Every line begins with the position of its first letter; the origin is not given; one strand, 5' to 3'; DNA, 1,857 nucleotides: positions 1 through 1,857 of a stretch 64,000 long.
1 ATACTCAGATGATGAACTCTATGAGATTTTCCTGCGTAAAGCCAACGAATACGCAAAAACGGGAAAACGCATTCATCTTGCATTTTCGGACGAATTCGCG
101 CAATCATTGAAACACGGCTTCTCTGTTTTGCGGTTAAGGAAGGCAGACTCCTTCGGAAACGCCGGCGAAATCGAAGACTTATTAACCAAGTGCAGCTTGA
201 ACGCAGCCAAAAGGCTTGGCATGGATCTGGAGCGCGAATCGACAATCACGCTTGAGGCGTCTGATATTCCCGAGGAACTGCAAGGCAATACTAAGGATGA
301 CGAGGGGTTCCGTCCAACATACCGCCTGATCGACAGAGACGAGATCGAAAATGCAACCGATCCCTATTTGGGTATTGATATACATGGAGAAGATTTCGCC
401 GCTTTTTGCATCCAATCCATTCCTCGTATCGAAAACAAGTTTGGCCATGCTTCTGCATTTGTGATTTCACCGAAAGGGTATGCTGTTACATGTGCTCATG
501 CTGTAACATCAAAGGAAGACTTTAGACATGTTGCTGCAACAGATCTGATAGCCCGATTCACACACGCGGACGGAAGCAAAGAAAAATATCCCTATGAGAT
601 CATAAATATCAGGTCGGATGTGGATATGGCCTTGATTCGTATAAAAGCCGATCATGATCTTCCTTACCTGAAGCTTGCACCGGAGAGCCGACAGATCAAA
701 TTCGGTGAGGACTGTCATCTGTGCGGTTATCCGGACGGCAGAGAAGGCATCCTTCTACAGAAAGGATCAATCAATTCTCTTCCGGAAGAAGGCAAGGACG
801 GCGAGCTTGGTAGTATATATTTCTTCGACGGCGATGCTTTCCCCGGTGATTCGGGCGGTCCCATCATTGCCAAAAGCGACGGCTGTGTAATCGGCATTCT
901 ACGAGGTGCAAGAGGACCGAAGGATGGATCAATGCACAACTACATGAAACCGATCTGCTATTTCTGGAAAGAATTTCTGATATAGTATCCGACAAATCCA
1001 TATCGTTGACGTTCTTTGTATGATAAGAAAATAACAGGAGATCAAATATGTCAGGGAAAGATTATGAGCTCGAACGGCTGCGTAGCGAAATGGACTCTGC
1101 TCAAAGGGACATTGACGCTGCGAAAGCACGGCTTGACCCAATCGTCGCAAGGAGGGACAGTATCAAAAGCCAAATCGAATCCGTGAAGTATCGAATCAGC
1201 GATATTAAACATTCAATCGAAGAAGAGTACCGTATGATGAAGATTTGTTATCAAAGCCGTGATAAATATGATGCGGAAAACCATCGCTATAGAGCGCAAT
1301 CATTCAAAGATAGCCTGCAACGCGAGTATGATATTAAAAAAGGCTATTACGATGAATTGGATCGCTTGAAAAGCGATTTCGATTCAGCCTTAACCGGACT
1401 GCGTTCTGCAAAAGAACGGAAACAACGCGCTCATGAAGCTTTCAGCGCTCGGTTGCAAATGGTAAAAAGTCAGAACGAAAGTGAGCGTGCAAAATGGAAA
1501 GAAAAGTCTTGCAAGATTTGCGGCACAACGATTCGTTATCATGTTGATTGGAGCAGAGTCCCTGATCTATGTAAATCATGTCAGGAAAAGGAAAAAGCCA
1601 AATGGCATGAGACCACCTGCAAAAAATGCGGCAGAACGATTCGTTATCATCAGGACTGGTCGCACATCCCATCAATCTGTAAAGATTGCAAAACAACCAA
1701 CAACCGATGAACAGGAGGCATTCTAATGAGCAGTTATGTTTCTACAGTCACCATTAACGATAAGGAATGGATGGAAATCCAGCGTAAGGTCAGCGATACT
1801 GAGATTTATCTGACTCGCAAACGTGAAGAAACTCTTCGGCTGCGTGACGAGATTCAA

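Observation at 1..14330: Hsp70-centred operon of coiled-coil, zinc-ribbon, protease and HerA/FtsK proteins: candidate uncharacterised NTP-dependent conflict system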

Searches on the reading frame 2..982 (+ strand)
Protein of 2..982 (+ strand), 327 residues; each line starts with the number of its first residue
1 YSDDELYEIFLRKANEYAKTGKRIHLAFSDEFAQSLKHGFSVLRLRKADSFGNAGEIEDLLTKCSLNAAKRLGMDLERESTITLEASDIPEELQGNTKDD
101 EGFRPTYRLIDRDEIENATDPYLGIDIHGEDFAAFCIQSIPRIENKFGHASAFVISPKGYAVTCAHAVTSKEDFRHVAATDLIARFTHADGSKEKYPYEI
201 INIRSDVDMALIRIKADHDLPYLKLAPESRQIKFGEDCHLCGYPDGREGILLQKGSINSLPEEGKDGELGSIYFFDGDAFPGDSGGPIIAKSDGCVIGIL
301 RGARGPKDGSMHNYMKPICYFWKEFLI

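Call 6: search_protein_families(library=pfam, max_evalue=0.01, proteins=[window:2-982:+])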
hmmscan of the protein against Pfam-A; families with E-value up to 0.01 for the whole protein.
window:2-982:+ (327 aa): 3 families
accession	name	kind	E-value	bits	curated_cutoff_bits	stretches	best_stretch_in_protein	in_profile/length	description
PF13365.12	Trypsin_2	-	1.2e-22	81.6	27.6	1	150-299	1-144/144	Trypsin-like peptidase domain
PF00089.32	Trypsin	-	3.4e-10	40.6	20.6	1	150-317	27-212/220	Trypsin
PF17866.7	AAA_lid_6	-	4.6e-06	27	24.3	1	35-89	6-60/60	AAA lid domain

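Call 8: search_protein_families(library=padloc, max_evalue=0.01, proteins=[window:2-982:+])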
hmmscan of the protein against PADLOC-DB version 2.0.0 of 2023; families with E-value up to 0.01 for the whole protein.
window:2-982:+ (327 aa): 4 families
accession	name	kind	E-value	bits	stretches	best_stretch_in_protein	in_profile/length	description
PDLC02960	RT-Protease_XI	-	1.3e-13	48.8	1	144-303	348-486/506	single gene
PDLC02959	RT-Protease_XI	-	3.1e-13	47.5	1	143-307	345-490/510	single gene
PDLC03855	LmuA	-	1.6e-12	45.5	1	149-305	16-175/425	-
PDLC04593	PDC-M35A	-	3.5e-09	34.8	1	151-308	24-186/216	-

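Call 9: search_protein_families(library=ncbifam, max_evalue=0.01, proteins=[window:2-982:+])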
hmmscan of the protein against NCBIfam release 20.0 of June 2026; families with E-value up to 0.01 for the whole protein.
window:2-982:+ (327 aa): 6 families
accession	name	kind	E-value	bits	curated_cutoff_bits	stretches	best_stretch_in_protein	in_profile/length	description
NF040961.1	MamO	equivalog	1.1e-07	30.6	800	1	148-317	98-256/648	magnetosome protein MamO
NF041521.1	HhoA_HhoB_HtrA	equivalog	1.4e-07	31.1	450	1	137-299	46-196/335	HhoA/HhoB/HtrA family serine endopeptidase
TIGR02037.1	degP_htrA_DO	subfamily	7e-07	28.5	416.2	1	146-299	58-197/434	Do family serine endopeptidase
NF033740.0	MarP_fam_protase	equivalog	4.3e-06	26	250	1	187-302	237-353/390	MarP family serine protease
NF047968.1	SerProtHtrA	equivalog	0.0004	19.8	470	1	147-299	86-229/357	serine protease HtrA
NF008189.1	PRK10942.1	equivalog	0.0034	15.9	720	1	156-308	122-260/477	serine endoprotease DegP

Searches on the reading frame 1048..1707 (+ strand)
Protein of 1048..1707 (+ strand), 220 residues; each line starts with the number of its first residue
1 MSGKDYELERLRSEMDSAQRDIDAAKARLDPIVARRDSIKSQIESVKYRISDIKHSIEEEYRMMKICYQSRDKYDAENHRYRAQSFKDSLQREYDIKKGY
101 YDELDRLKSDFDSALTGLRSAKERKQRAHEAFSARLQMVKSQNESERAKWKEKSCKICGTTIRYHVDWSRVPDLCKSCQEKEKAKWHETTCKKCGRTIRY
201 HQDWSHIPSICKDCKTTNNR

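Call 6: search_protein_families(library=pfam, max_evalue=0.01, proteins=[window:1048-1707:+])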
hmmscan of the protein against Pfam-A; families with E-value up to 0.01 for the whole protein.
window:1048-1707:+ (220 aa): 3 families
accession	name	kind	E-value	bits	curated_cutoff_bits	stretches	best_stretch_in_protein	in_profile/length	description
PF18912.6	DZR_2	-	0.00082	19.6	27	1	154-215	9-56/56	Double zinc ribbon domain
PF10473.14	CENP-F_leu_zip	-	0.0012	19.3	34.5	0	7-144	11-136/140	Leucine-rich repeats of kinetochore protein Cenp-F/LEK1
PF09787.14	Golgin_A5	-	0.0074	16.3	31.7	0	23-145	43-157/305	Golgin subfamily A member 5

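Call 8: search_protein_families(library=padloc, max_evalue=0.01, proteins=[window:1048-1707:+])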
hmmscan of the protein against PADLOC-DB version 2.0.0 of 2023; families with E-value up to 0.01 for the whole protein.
window:1048-1707:+ (220 aa): 9 families
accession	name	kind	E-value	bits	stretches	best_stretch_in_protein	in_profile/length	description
PDLC00513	JetC1|JetC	-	0.00054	16.1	1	31-170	238-376/1140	DUF3584 domain; MukB-like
PDLC03859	LmuB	-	0.00062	17.1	1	8-140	355-483/611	-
PDLC00551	JetC2|JetC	-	0.00068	15.6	1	5-153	338-484/1365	DUF3584 domain; MukB-like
PDLC00514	JetC1|JetC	-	0.0013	14.6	1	5-156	311-460/1117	DUF3584 domain; MukB-like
PDLC03865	LmuB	-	0.0014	14.8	1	9-162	384-519/1007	-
PDLC03863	LmuB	-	0.0023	14.7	0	7-72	235-298/610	-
PDLC00512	JetC1|JetC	-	0.0036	13.4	1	7-145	311-452/1123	DUF3584 domain; MukB-like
PDLC00519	JetC1|JetC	-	0.0037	13.5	1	7-136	697-824/1097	DUF3584 domain; MukB-like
PDLC03868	LmuB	-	0.0046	13.3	1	12-153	613-741/1035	-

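Call 9: search_protein_families(library=ncbifam, max_evalue=0.01, proteins=[window:1048-1707:+])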
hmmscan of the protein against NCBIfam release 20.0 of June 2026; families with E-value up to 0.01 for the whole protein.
window:1048-1707:+ (220 aa): 6 families
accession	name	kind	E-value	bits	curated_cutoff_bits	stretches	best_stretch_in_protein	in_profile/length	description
NF045487.1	ASRP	equivalog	2.7e-06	26.3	300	1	7-198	129-310/593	archaea-specific SMC-related protein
TIGR02168.1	SMC_prok_B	equivalog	0.00014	19.8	567.35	1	8-149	821-964/1181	chromosome segregation protein SMC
TIGR02169.1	SMC_prok_A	equivalog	0.00052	17.8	729.4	1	7-149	296-443/1165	chromosome segregation protein SMC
NF041035.1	Rad50_Halo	equivalog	0.003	16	1000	1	7-149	294-441/883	DNA double-strand break repair ATPase Rad50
NF002572.0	PRK02224.1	equivalog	0.0067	14.7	1087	1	6-156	482-635/888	DNA double-strand break repair ATPase Rad50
NF008438.0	PRK11281.1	equivalog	0.0085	13.9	991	0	32-150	71-186/1113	mechanosensitive channel MscK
